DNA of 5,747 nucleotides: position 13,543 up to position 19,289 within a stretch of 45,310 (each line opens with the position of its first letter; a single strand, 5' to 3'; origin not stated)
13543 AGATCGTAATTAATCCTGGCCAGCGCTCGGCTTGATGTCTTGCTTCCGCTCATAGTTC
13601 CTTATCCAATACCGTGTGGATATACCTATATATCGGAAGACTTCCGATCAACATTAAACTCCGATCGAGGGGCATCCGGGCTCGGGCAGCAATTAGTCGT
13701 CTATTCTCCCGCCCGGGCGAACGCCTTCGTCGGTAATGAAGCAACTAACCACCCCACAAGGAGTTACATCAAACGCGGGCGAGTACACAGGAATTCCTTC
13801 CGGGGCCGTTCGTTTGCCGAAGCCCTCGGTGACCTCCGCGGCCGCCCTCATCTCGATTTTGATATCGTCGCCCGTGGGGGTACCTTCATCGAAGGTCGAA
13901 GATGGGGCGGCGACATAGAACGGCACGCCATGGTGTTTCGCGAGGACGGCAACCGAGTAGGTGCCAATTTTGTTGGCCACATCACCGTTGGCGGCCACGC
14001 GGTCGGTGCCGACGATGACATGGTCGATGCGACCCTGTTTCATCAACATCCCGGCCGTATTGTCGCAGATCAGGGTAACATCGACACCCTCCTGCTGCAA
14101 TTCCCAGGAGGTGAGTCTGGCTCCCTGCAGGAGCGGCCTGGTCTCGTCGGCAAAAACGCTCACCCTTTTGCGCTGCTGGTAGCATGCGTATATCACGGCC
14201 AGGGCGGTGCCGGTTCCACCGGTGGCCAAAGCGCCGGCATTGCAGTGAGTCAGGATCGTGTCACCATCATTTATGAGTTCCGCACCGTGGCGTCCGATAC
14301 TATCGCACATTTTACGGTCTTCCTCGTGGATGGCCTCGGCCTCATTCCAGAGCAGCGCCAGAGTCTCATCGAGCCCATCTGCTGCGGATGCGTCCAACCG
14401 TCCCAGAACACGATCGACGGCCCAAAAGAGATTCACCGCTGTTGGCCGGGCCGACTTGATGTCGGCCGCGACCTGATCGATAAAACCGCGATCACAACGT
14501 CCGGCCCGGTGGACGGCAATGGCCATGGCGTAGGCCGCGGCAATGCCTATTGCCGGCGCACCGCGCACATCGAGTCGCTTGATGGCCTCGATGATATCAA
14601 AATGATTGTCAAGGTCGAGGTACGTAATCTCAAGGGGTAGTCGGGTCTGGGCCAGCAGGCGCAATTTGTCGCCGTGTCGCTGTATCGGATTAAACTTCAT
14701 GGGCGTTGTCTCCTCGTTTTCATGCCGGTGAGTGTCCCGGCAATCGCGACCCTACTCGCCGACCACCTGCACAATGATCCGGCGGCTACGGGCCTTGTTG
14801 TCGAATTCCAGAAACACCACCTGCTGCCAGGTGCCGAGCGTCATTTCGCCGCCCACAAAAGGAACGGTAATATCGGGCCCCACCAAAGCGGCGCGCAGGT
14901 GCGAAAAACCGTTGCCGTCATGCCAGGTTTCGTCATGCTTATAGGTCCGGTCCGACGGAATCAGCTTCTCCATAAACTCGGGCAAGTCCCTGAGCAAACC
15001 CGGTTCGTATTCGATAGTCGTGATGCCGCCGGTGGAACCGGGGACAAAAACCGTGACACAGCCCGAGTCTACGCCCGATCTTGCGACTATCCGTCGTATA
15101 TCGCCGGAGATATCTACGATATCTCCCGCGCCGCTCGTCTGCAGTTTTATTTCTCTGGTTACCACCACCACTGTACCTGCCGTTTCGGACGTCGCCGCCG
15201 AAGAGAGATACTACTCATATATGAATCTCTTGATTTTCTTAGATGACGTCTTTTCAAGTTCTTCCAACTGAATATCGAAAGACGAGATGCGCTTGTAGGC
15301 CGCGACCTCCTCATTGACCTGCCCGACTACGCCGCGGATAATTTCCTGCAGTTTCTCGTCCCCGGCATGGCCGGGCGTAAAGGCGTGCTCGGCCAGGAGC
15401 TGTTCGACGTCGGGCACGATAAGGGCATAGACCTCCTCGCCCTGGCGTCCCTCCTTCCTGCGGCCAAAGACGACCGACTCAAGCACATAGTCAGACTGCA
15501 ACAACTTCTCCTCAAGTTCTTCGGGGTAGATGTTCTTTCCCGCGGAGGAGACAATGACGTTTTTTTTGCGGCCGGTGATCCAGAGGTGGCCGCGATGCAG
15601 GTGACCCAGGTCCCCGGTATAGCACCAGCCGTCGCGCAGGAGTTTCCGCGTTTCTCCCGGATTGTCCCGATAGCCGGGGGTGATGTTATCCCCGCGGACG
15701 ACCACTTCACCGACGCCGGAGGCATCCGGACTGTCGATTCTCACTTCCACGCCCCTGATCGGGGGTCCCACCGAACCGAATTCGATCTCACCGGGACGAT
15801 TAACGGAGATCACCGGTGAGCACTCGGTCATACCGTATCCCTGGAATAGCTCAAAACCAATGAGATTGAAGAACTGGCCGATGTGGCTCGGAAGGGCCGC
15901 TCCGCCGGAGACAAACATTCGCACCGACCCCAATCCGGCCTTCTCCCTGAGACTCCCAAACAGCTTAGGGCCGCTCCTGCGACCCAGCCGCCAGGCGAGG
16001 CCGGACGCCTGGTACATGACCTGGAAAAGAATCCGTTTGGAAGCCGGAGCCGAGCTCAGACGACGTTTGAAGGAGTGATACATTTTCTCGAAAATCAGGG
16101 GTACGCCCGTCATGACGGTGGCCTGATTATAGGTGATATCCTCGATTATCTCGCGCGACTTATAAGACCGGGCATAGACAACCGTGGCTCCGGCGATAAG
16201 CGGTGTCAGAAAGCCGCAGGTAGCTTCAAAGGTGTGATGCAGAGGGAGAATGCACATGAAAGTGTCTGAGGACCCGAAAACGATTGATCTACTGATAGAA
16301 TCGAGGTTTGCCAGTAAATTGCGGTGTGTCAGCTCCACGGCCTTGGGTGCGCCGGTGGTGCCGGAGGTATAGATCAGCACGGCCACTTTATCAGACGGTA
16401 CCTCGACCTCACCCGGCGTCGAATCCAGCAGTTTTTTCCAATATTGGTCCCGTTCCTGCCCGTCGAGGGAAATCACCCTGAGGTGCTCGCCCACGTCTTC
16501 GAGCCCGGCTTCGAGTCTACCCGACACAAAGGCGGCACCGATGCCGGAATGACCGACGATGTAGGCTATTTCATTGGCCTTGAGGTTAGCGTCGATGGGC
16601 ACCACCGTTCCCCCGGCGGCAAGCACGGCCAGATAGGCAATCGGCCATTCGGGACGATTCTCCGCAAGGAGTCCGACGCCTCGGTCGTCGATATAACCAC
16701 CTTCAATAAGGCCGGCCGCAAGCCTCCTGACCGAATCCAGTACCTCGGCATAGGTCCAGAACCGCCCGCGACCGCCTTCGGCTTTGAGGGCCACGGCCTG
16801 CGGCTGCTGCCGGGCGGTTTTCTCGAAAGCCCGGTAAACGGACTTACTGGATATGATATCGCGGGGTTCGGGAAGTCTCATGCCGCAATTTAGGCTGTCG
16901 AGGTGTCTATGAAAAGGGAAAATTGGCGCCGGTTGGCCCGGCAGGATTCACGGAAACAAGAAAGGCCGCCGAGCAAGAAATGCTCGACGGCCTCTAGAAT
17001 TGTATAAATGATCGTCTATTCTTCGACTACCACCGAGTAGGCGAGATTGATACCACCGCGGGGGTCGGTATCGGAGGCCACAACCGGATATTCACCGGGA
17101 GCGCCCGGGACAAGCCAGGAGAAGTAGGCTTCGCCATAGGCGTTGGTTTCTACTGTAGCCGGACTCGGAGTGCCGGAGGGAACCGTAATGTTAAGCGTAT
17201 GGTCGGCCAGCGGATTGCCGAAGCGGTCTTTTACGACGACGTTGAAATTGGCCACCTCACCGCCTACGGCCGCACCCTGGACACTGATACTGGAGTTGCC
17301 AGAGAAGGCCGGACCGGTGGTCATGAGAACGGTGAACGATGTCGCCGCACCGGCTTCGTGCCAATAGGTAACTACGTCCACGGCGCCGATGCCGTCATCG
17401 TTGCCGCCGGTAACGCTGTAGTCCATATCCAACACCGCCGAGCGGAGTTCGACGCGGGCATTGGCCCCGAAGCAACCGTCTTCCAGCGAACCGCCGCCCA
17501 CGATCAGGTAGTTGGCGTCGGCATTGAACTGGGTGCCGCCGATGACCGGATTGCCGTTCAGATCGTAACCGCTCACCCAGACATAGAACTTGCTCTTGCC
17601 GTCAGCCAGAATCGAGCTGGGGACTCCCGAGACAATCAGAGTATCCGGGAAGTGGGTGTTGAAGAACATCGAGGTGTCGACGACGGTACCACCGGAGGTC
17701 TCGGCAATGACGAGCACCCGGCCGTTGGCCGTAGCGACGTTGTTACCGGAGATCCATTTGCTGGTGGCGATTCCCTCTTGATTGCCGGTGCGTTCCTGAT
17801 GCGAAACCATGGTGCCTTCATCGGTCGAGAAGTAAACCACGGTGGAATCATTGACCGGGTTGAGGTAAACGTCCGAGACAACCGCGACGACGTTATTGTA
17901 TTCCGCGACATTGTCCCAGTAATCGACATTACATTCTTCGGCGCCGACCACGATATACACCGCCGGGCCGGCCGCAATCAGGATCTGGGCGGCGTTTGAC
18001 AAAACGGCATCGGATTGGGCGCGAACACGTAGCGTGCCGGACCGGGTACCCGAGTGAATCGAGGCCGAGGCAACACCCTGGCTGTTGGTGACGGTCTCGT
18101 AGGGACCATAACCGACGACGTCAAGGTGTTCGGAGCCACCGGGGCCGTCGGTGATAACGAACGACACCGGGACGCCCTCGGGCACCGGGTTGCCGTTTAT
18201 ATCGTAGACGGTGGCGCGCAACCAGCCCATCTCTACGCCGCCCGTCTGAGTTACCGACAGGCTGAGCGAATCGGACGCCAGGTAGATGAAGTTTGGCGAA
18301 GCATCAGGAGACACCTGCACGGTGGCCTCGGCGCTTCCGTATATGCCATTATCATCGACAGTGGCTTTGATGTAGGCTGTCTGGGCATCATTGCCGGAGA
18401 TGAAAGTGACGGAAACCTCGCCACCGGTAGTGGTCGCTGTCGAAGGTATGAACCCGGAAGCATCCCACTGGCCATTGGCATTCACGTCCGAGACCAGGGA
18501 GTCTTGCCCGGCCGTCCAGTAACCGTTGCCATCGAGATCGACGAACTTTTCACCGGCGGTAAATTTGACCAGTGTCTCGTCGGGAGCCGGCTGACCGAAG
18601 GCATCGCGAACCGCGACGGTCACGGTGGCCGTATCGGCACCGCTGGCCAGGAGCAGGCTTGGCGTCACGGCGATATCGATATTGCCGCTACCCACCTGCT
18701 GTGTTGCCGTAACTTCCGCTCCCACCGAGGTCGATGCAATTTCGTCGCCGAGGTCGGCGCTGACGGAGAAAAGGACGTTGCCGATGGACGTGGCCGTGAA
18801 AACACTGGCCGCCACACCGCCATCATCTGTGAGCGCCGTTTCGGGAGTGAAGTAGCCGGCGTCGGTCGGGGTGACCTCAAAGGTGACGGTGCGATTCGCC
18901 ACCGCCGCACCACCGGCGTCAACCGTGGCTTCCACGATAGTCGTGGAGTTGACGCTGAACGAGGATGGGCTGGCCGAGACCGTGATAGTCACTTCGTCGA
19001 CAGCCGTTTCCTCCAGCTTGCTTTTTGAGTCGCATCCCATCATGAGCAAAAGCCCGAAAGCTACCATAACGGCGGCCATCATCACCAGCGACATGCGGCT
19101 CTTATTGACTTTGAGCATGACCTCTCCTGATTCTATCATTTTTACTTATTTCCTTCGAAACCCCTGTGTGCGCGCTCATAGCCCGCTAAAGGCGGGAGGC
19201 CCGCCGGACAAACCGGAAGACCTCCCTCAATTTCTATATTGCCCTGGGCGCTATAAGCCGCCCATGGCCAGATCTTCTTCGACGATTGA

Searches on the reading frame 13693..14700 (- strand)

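Call 59: search_protein_families(library=pfam, proteins=[window:13693-14700:-], max_evalue=0.00001)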
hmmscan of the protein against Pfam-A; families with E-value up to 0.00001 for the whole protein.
window:13693-14700:- (335 aa): 1 family
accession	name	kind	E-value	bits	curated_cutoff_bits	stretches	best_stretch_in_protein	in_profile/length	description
PF01008.23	IF-2B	-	3.4e-85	286.1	22.4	1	45-328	2-278/280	Initiation factor 2 subunit family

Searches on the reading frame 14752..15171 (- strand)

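Call 59: search_protein_families(library=pfam, proteins=[window:14752-15171:-], max_evalue=0.00001)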
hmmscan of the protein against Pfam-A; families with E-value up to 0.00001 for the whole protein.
window:14752-15171:- (139 aa): 1 family
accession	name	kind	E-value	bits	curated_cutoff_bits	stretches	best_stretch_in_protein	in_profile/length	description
PF01894.22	UPF0047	-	2.2e-34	118.5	27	1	20-136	1-117/117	Uncharacterised protein family UPF0047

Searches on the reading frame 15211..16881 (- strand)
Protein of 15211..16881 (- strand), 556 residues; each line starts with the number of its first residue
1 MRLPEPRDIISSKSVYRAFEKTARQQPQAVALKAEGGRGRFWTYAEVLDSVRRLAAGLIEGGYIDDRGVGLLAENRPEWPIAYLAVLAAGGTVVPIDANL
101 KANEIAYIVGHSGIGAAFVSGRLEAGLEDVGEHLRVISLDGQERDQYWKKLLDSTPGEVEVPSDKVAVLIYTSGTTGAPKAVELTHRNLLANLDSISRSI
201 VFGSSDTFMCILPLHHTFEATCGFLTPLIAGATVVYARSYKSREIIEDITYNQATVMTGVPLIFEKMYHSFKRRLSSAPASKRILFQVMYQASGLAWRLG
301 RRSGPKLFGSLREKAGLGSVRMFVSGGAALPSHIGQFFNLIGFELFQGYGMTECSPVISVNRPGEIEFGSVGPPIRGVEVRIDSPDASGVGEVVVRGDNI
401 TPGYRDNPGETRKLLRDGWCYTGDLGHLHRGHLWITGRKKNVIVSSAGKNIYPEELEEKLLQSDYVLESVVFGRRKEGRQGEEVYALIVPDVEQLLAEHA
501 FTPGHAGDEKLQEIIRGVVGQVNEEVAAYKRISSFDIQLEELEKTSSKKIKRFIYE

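Call 59: search_protein_families(library=pfam, proteins=[window:15211-16881:-], max_evalue=0.00001)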
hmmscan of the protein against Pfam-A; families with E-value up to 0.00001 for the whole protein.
window:15211-16881:- (556 aa): 3 families
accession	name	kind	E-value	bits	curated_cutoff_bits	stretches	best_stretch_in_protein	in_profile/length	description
PF00501.34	AMP-binding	-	1.2e-84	284.8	29.9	1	19-404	1-383/384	AMP-binding enzyme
PF13193.12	AMP-binding_C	-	1.3e-06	29.7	24.5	1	455-549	1-76/76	AMP-binding enzyme C-terminal domain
PF23562.2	AMP-binding_C_3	-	3.2e-06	28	20.8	0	441-551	2-104/124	AMP-binding enzyme C-terminal domain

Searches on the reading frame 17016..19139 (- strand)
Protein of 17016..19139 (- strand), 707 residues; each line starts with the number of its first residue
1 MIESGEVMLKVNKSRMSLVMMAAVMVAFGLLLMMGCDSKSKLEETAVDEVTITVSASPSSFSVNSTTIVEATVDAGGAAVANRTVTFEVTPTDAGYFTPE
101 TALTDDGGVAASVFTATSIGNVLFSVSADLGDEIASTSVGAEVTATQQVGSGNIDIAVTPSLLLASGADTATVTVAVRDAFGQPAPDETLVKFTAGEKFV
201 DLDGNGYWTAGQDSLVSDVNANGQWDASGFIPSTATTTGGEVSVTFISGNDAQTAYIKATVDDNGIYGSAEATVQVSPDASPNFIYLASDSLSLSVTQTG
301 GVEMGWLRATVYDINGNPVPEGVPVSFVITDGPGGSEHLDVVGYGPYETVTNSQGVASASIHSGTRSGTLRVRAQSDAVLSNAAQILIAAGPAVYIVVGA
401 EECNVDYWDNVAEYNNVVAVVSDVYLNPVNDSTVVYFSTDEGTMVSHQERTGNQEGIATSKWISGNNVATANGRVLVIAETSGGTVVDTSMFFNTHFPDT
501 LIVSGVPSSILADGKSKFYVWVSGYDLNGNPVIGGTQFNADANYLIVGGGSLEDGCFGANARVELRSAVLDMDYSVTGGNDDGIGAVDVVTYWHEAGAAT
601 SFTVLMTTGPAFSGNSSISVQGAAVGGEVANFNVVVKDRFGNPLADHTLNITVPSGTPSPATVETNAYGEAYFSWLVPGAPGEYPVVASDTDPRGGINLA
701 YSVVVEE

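Call 3: search_protein_families(library=pfam, proteins=[window:17016-19139:-], max_evalue=0.1)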
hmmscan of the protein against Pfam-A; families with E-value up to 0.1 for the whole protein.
window:17016-19139:- (707 aa): 9 families
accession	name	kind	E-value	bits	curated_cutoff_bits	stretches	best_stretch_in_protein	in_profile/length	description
PF02369.22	Big_1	-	1.4e-28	99.3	34.9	5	622-687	11-77/93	Bacterial Ig-like domain (group 1)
PF09134.16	Invasin_D3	-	7.4e-21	74.9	33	2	301-386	18-93/98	Invasin, domain 3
PF18565.7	Glyco_hydro2_C5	-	4.9e-05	23.6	32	0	299-381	12-99/103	Glycoside hydrolase family 2 C-terminal domain 5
PF17789.7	MG4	-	5.5e-05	23.7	24.7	0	632-679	18-64/95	Macroglobulin domain MG4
PF13115.11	YtkA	-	0.00062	20.8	25.9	1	47-108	4-66/85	YtkA-like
PF16583.11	ZirS_C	-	0.0029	17.7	26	0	626-653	61-88/145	Zinc-regulated secreted antivirulence protein C-terminal domain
PF00630.25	Filamin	-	0.0083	17.4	26.9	0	620-685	14-77/93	Filamin/ABP280 repeat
PF23616.1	Ig_GEX2_N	-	0.023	15.3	27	0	169-229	18-72/105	GEX2 N-terminal Ig-like domain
PF11297.13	DUF3098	-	0.08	12.9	25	0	12-40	3-31/67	Protein of unknown function (DUF3098)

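Call 4: search_protein_families(library=ncbifam, proteins=[window:17016-19139:-], max_evalue=0.1)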
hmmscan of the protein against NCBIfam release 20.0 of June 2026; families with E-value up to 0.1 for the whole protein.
window:17016-19139:- (707 aa): 1 family
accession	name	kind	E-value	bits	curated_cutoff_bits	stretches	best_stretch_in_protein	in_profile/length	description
NF058595.1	invert_tail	domain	0.025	14.9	37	1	11-69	46-108/113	lipo-invert putative C-terminal anchoring domain-containing protein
